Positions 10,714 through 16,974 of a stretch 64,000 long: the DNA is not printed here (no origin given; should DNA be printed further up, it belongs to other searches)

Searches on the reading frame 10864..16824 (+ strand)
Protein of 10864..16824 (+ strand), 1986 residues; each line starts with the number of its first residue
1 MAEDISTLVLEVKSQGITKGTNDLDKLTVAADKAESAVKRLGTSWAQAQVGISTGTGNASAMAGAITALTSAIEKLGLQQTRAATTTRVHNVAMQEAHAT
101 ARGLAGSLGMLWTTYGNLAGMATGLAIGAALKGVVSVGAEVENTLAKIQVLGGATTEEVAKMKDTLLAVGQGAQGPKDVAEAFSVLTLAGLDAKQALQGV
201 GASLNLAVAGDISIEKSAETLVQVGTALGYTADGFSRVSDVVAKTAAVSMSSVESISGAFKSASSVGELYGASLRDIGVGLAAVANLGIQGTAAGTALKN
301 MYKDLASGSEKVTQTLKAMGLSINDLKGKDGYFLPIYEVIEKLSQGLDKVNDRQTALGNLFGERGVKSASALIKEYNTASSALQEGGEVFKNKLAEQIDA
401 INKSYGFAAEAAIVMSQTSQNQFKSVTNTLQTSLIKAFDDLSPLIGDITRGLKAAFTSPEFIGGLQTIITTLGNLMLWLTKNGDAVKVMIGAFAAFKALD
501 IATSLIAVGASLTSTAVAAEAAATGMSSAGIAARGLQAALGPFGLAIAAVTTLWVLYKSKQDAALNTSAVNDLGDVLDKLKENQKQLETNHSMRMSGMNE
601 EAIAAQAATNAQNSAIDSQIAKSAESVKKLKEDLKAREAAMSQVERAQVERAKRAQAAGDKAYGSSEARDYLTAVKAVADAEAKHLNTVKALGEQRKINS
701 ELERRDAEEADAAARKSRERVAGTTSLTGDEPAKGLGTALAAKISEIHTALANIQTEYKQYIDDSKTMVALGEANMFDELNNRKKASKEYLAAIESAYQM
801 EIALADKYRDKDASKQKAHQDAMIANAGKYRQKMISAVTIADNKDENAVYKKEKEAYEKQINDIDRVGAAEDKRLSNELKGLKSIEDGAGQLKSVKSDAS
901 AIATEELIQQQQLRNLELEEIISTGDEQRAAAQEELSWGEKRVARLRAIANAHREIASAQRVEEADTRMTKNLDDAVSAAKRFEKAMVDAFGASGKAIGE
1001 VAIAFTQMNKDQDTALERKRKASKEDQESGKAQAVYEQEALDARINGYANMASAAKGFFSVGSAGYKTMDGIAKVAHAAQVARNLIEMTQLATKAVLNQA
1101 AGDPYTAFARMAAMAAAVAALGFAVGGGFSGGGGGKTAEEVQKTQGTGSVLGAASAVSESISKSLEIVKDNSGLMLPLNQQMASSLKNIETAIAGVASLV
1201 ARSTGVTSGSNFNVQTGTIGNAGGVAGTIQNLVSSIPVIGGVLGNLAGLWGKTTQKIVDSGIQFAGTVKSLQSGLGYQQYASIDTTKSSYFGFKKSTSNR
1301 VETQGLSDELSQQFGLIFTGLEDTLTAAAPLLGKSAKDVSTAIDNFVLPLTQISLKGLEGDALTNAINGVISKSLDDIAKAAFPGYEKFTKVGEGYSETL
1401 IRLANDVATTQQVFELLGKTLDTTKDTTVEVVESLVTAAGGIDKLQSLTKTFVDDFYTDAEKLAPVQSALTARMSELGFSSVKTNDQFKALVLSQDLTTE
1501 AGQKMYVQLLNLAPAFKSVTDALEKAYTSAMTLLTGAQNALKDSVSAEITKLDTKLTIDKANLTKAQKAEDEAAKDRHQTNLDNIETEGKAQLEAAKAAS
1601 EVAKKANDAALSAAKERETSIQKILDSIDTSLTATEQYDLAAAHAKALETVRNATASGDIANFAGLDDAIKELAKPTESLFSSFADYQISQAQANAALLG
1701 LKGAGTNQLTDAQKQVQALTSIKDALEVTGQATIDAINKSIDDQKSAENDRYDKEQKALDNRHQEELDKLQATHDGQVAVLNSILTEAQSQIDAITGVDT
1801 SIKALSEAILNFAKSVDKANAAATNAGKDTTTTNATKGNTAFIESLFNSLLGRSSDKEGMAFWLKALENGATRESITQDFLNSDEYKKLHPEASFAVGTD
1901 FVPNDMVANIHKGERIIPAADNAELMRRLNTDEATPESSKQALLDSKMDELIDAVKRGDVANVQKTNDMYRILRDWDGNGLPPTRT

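Call 9: search_protein_families(library=phrogs, proteins=[window:10864-16824:+], max_evalue=0.001)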
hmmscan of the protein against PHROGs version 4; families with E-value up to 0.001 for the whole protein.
window:10864-16824:+ (1986 aa): 14 families
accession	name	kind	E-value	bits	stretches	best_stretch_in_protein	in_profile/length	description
phrog_24709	-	tail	1e-46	160.8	1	1043-1519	448-923/1069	tail length tape measure protein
phrog_28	-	tail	9.3e-35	121.5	1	22-1096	193-1196/1228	tail length tape measure protein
phrog_9696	-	tail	1.1e-34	120.5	1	62-750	7-626/1415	tail length tape measure protein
phrog_1272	-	tail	4.6e-34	118.4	1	14-556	118-668/1606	tail length tape measure protein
phrog_7740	-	tail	1.1e-33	116.8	1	137-1527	18-1374/2151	tail length tape measure protein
phrog_991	-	tail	2.8e-27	95.8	1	69-552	232-658/1966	tail length tape measure protein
phrog_4704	-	tail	1.5e-26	94.3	1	26-430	117-518/625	tail length tape measure protein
phrog_1533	-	tail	3.5e-24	85.5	1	24-1077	131-1099/1688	tail length tape measure protein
phrog_25966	-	tail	1.1e-23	83.7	2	1337-1589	1031-1273/1651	tail length tape measure protein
phrog_167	-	tail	5.6e-22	78.3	1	46-559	235-673/1555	tail length tape measure protein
phrog_5218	-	unknown function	6e-18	65.4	1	13-917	119-994/1599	-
phrog_5493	-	tail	6.2e-17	62.2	1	89-536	20-478/1102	tail length tape measure protein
phrog_1293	-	tail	7.1e-16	58.2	1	177-433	229-477/1424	tail length tape measure protein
phrog_9228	-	tail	4.2e-10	39.5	1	31-535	135-582/1425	tail length tape measure protein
